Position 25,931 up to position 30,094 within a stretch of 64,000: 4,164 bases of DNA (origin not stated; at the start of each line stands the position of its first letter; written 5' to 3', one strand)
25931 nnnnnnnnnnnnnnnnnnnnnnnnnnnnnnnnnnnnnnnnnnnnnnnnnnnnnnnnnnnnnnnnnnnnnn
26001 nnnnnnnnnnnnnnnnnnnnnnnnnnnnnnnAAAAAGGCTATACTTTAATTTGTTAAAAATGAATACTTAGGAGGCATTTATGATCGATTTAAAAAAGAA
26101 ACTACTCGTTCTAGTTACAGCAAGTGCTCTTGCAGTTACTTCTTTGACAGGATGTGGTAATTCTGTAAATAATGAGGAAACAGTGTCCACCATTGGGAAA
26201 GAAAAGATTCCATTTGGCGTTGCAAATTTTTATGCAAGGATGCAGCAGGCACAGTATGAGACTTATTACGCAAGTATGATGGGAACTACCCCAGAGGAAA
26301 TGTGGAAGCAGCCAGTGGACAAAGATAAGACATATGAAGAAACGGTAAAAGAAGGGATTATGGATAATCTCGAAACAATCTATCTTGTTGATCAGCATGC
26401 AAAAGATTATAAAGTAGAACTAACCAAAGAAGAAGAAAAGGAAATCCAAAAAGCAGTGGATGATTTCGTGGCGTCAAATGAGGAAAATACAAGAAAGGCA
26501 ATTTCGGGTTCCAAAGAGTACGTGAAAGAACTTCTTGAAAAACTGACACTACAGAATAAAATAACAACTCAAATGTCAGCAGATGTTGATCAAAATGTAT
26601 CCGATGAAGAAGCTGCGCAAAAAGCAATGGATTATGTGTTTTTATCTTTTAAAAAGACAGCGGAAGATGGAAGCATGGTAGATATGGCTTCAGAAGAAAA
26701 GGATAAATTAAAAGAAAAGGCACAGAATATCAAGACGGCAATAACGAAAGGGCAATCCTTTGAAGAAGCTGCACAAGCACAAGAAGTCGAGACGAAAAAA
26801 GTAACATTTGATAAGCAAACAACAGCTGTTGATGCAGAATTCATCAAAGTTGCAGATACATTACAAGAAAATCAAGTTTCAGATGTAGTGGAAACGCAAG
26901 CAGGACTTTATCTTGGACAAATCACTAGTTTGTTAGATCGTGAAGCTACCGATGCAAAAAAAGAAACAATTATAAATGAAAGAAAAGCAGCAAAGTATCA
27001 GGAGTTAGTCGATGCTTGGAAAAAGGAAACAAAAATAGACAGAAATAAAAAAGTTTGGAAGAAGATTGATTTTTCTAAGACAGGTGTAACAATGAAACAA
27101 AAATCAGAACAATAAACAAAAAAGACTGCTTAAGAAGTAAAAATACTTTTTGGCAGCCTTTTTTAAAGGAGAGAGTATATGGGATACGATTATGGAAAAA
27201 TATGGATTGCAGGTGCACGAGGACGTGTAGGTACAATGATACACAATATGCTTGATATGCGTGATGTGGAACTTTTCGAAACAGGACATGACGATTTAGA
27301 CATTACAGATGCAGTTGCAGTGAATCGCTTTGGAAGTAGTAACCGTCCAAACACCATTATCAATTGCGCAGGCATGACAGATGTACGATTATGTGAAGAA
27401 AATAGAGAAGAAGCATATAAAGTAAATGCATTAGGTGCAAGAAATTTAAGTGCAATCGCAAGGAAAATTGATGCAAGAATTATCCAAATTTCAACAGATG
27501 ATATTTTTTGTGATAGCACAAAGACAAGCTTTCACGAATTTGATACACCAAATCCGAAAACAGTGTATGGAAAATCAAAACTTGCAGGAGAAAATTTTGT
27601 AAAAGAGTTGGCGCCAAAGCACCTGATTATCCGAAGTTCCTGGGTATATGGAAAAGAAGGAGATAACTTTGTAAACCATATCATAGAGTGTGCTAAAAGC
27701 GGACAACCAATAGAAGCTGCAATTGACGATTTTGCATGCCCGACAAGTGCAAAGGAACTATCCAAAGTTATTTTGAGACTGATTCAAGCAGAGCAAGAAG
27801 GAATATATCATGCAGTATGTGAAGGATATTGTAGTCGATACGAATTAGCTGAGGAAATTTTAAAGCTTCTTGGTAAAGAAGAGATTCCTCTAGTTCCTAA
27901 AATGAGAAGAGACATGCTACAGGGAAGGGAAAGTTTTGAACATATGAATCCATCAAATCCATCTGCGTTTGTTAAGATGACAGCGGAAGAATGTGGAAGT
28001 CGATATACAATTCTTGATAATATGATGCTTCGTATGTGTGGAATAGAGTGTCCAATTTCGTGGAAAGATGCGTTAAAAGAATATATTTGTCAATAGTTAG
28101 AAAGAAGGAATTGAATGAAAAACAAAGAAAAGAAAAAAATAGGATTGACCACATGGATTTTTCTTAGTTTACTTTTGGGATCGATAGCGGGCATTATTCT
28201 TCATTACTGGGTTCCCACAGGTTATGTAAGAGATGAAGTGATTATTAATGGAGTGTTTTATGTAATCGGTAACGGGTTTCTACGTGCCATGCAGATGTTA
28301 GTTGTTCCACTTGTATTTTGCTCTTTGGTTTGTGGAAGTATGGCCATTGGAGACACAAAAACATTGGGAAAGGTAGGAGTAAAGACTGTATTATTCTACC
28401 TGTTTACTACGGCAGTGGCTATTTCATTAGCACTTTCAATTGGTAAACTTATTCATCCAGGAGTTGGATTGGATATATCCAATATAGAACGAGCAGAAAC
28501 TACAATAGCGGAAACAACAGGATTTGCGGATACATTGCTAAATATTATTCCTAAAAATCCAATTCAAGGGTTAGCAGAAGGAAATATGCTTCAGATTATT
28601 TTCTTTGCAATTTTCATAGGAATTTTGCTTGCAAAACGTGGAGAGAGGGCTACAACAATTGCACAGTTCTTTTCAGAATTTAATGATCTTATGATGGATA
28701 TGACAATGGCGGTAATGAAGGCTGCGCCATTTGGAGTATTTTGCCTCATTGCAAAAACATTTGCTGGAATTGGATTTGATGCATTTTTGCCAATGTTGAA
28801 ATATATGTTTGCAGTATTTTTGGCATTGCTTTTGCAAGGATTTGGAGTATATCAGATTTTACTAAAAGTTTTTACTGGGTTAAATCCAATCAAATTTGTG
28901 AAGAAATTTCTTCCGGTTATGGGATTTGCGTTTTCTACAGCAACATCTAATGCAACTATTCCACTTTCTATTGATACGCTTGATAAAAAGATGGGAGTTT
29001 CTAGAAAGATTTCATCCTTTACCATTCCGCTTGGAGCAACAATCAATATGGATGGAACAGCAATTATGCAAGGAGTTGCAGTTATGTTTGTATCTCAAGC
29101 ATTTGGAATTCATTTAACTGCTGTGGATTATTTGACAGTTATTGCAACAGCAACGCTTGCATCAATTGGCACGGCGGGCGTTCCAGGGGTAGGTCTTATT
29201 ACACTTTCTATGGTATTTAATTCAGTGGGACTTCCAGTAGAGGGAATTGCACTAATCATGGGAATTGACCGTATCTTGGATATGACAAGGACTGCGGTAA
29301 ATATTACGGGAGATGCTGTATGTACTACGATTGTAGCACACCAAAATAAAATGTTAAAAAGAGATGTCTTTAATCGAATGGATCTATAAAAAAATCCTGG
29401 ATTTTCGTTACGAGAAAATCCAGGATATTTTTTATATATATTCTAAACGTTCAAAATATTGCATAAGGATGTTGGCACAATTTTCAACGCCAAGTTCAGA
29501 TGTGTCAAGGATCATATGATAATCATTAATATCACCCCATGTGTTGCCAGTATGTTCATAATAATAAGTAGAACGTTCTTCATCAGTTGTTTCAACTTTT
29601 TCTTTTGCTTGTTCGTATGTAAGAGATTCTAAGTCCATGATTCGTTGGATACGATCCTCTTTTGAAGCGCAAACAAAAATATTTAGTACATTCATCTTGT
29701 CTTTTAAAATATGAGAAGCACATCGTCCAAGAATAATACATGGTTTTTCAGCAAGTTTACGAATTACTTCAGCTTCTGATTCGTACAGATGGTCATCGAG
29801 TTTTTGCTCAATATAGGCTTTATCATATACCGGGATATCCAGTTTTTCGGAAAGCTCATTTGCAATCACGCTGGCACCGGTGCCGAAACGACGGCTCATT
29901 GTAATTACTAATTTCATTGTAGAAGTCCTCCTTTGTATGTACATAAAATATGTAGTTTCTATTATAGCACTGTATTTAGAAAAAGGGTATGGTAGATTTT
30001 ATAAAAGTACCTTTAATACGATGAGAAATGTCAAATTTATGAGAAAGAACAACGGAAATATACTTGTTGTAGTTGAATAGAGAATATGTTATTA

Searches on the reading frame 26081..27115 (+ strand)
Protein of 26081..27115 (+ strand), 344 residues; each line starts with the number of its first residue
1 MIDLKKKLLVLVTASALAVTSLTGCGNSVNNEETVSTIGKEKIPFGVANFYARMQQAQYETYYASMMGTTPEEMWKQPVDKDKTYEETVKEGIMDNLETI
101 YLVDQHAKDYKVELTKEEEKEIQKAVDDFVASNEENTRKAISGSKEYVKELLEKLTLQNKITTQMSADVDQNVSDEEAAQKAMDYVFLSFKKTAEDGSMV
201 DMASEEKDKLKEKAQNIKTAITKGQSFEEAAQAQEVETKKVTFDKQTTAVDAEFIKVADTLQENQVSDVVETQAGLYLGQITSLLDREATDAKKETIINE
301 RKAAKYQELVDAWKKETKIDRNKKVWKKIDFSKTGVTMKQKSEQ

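Call 33: search_protein_families(library=pfam, proteins=[window:26081-27115:+], max_evalue=0.01)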
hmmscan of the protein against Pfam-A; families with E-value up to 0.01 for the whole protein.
window:26081-27115:+ (344 aa): 4 families
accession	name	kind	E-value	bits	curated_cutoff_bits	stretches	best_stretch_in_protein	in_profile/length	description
PF13145.12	Rotamase_2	-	3e-05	25.2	27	1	205-285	29-109/121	PPIC-type PPIASE domain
PF13616.12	Rotamase_3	-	5.5e-05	24.1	22.5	1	202-282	28-113/116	PPIC-type PPIASE domain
PF00639.27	Rotamase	-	6.1e-05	24.4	21.7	1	202-278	10-92/97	PPIC-type PPIASE domain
PF16339.10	DUF4969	-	0.0014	19.4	31.4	0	5-41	2-38/79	Domain of unknown function (DUF4969)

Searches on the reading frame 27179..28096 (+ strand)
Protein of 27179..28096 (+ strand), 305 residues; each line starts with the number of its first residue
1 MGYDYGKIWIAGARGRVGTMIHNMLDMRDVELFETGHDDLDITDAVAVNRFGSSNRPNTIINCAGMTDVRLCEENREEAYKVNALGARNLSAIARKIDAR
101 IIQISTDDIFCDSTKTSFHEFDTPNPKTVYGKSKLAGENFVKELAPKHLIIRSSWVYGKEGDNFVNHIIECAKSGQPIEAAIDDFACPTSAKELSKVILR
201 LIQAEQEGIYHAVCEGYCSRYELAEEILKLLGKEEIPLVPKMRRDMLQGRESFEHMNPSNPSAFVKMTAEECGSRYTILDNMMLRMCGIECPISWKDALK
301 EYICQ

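Call 33: search_protein_families(library=pfam, proteins=[window:27179-28096:+], max_evalue=0.01)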
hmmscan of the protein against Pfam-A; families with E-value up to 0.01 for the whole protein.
window:27179-28096:+ (305 aa): 6 families
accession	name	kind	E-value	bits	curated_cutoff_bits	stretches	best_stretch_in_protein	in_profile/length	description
PF04321.23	RmlD_sub_bind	-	8e-69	232.3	27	1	7-303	2-282/287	RmlD substrate binding domain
PF01370.27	Epimerase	-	2.1e-22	80.2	20.9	1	8-175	1-196/240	NAD dependent epimerase/dehydratase family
PF16363.11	GDP_Man_Dehyd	-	3.8e-14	53.3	27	1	40-144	59-167/332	GDP-mannose 4,6 dehydratase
PF02719.21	Polysacc_synt_2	-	2.6e-07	30.6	20.2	1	41-109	62-131/293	Polysaccharide biosynthesis protein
PF01073.25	3Beta_HSD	-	7.4e-06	25.6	22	1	41-180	53-205/280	3-beta hydroxysteroid dehydrogenase/isomerase family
PF07993.18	NAD_binding_4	-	1.5e-05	24.7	20.1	1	58-159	90-210/258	Male sterility protein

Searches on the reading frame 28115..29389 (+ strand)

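Call 33: search_protein_families(library=pfam, proteins=[window:28115-29389:+], max_evalue=0.01)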
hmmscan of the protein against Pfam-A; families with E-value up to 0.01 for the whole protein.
window:28115-29389:+ (424 aa): 1 family
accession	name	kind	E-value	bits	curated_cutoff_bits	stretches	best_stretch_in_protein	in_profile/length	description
PF00375.23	SDF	-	5.1e-129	431.1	27.9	1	11-409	1-386/387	Sodium:dicarboxylate symporter family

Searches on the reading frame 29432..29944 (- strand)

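Call 59: search_protein_families(library=pfam, proteins=[window:29432-29944:-], max_evalue=0.001)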
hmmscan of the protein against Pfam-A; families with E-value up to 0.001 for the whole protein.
window:29432-29944:- (170 aa): 2 families
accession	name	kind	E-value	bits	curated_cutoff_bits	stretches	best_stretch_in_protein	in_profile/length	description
PF13189.12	Cytidylate_kin2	-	2.7e-41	142.1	28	2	47-149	72-175/176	Cytidylate kinase-like family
PF02224.24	Cytidylate_kin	-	0.00035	20.8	26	0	62-165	107-210/211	Cytidylate kinase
